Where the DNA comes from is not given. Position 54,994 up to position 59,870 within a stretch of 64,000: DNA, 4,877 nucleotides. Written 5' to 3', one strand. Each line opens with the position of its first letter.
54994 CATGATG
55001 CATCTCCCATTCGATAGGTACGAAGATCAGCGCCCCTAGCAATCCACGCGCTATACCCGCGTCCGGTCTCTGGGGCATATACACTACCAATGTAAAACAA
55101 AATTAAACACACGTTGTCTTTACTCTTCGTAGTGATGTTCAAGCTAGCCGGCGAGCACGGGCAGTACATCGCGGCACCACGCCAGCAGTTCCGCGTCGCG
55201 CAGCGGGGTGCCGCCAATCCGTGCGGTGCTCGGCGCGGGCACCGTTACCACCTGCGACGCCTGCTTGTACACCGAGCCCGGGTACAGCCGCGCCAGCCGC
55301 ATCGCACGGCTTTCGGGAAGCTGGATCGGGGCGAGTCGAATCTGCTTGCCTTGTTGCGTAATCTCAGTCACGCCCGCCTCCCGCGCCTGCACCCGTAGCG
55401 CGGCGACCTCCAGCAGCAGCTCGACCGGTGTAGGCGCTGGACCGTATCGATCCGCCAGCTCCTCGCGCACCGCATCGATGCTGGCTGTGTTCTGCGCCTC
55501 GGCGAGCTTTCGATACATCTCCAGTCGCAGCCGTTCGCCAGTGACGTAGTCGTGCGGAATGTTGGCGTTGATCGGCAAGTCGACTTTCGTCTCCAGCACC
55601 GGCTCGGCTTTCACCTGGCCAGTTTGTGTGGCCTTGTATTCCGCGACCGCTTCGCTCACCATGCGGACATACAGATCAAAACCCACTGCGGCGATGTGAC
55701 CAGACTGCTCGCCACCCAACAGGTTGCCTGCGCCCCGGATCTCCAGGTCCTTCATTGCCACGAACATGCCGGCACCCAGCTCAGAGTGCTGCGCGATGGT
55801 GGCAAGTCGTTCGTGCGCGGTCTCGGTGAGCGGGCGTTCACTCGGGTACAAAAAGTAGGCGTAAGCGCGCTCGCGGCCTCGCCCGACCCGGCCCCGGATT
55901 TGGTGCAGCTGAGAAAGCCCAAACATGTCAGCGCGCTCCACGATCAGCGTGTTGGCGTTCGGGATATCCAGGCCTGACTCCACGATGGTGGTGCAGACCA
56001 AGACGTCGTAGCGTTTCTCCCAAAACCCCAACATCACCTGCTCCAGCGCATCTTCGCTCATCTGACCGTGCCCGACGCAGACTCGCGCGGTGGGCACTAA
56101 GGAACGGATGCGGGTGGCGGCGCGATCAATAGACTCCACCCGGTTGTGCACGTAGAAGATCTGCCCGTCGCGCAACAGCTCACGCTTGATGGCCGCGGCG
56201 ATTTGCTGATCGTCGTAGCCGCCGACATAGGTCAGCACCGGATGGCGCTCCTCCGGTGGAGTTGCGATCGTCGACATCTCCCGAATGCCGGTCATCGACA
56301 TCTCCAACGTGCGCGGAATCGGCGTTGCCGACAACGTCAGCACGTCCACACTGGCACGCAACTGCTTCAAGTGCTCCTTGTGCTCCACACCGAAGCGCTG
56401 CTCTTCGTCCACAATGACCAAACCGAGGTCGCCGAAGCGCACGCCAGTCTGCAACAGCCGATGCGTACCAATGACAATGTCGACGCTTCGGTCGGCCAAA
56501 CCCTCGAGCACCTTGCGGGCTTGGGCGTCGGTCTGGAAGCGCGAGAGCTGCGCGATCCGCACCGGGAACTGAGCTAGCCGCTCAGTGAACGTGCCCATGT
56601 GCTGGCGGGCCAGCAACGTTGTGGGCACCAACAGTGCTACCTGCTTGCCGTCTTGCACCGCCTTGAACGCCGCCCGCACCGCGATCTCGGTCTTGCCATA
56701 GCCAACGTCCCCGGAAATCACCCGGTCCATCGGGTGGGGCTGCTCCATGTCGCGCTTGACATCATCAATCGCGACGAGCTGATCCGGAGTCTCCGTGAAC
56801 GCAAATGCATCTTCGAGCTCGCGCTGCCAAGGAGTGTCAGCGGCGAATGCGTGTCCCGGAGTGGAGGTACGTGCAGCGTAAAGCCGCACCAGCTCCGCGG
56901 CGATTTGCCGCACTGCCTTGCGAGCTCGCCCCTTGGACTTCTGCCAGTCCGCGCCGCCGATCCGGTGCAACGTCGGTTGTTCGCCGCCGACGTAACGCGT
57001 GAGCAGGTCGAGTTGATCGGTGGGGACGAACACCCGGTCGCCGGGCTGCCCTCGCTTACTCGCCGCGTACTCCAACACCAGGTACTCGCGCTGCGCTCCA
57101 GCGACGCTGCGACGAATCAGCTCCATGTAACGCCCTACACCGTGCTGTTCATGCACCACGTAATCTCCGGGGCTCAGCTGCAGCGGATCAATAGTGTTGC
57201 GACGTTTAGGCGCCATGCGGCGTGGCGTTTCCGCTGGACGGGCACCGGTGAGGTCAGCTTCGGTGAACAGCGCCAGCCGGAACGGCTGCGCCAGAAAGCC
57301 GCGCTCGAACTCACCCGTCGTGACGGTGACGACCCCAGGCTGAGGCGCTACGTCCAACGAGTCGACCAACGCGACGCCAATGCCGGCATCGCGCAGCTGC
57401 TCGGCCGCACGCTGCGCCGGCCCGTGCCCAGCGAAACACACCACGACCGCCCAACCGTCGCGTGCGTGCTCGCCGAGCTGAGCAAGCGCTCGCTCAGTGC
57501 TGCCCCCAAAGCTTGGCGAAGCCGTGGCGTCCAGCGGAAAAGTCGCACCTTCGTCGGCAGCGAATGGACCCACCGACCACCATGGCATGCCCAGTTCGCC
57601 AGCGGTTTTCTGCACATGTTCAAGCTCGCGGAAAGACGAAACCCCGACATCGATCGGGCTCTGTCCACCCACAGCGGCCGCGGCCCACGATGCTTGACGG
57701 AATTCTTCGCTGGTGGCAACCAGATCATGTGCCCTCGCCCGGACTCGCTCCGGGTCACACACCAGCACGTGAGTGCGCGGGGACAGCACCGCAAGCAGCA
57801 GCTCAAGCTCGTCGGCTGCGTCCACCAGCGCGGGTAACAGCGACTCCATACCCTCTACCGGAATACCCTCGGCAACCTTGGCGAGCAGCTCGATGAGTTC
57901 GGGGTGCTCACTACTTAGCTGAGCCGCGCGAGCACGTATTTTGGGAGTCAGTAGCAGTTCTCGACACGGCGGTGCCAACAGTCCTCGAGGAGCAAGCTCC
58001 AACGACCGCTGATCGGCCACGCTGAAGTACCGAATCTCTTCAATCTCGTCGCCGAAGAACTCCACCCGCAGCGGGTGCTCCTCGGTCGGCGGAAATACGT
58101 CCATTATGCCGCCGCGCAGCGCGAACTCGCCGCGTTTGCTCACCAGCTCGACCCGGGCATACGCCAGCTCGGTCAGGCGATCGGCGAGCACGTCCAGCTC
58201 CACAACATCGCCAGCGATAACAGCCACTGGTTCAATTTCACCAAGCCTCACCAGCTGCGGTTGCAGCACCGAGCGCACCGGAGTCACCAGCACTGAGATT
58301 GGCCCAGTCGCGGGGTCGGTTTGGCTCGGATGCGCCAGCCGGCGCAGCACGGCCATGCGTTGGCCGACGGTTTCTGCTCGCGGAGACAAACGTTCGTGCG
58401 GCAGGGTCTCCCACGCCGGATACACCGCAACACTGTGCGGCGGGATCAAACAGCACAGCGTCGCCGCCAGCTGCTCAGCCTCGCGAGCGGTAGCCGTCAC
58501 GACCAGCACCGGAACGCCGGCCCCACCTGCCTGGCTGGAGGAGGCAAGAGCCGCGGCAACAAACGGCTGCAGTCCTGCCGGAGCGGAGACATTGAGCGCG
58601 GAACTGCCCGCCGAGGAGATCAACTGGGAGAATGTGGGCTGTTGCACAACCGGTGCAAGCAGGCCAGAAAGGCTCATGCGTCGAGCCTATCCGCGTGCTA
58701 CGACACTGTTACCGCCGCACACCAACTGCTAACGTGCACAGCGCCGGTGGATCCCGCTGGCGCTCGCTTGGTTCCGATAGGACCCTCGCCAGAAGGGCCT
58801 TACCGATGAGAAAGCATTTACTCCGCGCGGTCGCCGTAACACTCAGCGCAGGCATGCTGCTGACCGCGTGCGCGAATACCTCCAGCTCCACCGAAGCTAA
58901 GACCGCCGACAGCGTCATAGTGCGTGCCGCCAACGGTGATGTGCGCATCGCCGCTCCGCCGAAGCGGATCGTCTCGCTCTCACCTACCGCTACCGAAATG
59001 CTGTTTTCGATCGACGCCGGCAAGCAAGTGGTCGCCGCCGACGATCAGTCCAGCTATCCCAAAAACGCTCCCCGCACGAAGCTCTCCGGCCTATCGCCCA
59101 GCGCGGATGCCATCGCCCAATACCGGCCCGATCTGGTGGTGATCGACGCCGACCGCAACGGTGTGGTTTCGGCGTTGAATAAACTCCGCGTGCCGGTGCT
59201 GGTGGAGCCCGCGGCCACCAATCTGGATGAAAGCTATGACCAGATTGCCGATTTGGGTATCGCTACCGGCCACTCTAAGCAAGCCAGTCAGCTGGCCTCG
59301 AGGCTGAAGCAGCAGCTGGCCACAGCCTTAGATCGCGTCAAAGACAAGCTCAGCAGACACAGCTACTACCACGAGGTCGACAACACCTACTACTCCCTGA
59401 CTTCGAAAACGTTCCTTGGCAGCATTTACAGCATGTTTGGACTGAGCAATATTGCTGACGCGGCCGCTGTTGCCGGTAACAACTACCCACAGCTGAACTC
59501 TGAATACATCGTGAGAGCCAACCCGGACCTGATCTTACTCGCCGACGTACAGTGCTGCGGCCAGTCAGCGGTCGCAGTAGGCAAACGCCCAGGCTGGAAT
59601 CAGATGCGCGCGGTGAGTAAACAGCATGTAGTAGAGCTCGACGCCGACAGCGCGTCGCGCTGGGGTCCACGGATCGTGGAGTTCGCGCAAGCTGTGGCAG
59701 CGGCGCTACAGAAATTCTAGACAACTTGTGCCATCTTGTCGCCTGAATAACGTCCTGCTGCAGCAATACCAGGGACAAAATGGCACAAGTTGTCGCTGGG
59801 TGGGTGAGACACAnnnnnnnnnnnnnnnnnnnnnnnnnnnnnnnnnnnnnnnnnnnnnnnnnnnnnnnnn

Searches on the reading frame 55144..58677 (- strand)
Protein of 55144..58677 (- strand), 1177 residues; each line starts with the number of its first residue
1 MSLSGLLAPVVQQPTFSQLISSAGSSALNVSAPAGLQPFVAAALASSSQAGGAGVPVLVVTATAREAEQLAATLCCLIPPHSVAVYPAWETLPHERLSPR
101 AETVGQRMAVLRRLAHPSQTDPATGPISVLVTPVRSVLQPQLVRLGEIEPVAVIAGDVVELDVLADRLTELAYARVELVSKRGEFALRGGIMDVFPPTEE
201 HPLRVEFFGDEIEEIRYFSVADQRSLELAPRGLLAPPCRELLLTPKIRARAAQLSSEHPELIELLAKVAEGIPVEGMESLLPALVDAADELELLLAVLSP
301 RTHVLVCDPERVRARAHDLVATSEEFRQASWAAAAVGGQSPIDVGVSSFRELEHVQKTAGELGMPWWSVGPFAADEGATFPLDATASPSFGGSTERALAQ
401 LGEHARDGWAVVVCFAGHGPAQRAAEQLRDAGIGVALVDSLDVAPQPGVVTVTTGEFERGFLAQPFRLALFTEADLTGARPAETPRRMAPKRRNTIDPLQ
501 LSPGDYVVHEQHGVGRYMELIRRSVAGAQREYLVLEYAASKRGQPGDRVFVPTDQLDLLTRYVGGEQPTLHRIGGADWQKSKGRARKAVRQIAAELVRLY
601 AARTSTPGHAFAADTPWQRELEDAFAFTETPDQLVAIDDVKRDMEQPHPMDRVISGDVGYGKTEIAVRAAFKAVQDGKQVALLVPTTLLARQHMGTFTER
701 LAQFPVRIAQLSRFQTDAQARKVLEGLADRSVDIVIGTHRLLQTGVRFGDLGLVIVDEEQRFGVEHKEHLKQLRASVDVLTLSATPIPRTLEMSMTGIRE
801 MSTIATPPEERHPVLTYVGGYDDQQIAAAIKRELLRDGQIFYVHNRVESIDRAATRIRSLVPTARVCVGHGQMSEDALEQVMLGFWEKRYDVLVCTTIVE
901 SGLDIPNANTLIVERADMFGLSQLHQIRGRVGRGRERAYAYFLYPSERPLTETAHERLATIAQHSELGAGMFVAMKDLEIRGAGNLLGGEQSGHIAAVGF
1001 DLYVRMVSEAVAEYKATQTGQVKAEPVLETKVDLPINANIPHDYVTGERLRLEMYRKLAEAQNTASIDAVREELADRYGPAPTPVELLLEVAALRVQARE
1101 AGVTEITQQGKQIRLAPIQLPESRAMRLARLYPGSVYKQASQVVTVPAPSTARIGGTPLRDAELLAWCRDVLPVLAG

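Call 70: search_protein_families(library=pfam, proteins=[window:55144-58677:-], max_evalue=0.001)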
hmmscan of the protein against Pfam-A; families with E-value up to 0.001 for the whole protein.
window:55144-58677:- (1177 aa): 7 families
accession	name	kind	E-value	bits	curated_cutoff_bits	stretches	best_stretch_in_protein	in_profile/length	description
PF03461.20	TRCF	-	1.1e-24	87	25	1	1034-1116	1-83/95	TRCF domain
PF00270.35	DEAD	-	1.7e-23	83.6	26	1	630-792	1-165/167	DEAD/DEAH box helicase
PF17757.6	UvrB_inter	-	7.1e-21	74.6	22.9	1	155-228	5-79/91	UvrB interaction domain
PF02559.22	CarD_TRCF_RID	-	4.9e-20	71.8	23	1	501-563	1-57/57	CarD-like/TRCF RID domain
PF00271.37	Helicase_C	-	7.4e-18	65.3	23.5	1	832-933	8-108/110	Helicase conserved C-terminal domain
PF04851.21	ResIII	-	2.7e-06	27.8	22.5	1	630-786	5-162/164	Type III restriction enzyme, res subunit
PF22590.2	Cas3-like_C_2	-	0.00014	22.6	27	1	838-935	3-105/106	CRISPR-associated nuclease/helicase Cas3, C-terminal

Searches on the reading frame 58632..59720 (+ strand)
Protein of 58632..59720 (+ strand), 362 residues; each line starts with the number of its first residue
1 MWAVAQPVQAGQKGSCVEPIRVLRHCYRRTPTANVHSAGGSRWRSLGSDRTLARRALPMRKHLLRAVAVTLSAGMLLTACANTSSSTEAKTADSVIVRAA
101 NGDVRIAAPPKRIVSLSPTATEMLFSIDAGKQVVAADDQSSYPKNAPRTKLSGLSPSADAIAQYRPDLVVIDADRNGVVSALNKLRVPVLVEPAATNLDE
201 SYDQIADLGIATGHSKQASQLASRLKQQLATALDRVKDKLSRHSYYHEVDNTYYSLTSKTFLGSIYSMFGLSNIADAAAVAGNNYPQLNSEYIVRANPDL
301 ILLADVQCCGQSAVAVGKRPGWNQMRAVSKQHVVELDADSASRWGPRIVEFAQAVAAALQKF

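Call 70: search_protein_families(library=pfam, proteins=[window:58632-59720:+], max_evalue=0.001)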
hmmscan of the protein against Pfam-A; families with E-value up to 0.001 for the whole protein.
window:58632-59720:+ (362 aa): 1 family
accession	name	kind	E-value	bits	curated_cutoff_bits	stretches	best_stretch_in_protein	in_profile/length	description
PF01497.23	Peripla_BP_2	-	1e-24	87.7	27.5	1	113-339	1-234/235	Periplasmic binding protein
